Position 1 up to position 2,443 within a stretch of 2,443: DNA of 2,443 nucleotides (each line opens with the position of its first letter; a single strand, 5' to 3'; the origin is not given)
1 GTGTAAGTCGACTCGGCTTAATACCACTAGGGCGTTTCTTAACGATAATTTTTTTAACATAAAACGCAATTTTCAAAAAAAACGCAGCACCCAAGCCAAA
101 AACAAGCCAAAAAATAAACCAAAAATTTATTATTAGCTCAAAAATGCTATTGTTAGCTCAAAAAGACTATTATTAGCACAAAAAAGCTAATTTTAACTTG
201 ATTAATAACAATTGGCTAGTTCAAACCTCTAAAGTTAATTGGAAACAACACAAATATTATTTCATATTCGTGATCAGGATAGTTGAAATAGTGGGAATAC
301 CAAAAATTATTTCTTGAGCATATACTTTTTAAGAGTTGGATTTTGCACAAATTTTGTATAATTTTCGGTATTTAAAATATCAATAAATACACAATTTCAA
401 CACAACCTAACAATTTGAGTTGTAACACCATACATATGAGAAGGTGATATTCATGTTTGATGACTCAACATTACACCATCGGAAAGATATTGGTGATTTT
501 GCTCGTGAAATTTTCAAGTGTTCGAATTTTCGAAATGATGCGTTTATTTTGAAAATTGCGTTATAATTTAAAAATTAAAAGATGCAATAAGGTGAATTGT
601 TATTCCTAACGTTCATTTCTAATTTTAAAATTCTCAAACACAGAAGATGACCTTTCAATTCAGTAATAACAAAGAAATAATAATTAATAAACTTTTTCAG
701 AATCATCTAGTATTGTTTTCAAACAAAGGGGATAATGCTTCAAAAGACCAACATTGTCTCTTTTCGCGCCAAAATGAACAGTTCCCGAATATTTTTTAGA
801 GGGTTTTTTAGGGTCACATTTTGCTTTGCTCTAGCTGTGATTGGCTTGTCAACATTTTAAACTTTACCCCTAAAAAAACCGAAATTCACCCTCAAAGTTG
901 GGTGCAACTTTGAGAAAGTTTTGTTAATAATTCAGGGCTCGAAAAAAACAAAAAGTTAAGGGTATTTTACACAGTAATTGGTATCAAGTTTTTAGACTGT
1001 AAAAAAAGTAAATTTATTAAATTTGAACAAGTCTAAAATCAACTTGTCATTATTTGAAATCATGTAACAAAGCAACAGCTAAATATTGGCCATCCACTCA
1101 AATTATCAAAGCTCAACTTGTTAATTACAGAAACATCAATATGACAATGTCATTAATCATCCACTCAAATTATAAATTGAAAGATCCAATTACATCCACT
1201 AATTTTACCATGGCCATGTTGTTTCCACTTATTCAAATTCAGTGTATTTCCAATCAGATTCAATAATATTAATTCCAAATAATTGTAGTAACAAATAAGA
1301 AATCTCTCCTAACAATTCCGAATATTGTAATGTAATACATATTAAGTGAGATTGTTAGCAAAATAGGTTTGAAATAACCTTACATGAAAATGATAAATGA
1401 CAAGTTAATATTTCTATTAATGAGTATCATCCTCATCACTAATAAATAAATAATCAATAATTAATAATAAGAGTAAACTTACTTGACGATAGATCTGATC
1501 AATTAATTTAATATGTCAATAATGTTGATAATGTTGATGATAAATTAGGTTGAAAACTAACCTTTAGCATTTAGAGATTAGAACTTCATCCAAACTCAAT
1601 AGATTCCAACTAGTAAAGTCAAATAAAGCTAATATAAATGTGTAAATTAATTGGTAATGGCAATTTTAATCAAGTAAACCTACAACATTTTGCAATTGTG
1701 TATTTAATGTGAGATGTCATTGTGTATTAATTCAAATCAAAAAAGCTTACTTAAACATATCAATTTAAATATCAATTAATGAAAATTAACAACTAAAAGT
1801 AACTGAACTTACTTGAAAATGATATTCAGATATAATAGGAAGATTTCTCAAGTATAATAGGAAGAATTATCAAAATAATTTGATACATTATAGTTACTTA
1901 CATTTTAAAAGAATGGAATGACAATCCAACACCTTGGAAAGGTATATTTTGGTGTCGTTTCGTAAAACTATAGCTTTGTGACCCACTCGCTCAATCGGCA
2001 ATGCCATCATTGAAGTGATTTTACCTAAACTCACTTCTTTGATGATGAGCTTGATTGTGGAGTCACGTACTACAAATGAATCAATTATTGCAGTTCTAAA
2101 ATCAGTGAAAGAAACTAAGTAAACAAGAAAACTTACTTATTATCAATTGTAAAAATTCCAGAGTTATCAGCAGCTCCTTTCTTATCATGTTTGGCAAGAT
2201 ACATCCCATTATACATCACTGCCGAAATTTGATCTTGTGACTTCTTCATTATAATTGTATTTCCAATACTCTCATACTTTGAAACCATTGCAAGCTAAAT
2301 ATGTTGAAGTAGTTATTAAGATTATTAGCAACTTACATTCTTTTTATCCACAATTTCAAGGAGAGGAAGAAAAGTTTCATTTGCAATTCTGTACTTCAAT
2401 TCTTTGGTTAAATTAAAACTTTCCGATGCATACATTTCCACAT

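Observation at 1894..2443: Three-exon minus-strand gene encoding an uncharacterised ~150-aa protein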

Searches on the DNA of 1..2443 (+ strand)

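Call 12: search_rna_families(source=window, threshold=evalue, max_evalue=1)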
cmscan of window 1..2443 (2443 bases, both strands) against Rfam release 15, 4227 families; matches with E-value up to 1: 0.
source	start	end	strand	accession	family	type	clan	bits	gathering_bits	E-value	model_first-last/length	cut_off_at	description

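Call 51: search_dna_similar(query=window:1-2443:+, collection=phages, mode=distant, max_rows=5)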
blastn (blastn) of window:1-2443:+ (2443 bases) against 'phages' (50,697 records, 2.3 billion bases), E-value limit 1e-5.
No match.

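Call 52: search_dna_similar(query=window:1-2443:+, collection=plasmids, mode=distant, max_rows=5)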
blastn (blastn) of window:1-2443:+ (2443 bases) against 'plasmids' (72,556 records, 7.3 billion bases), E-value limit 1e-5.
No match.
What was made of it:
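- Tried and rejected: blastn of the whole window against phage and plasmid records (calls 51, 52).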
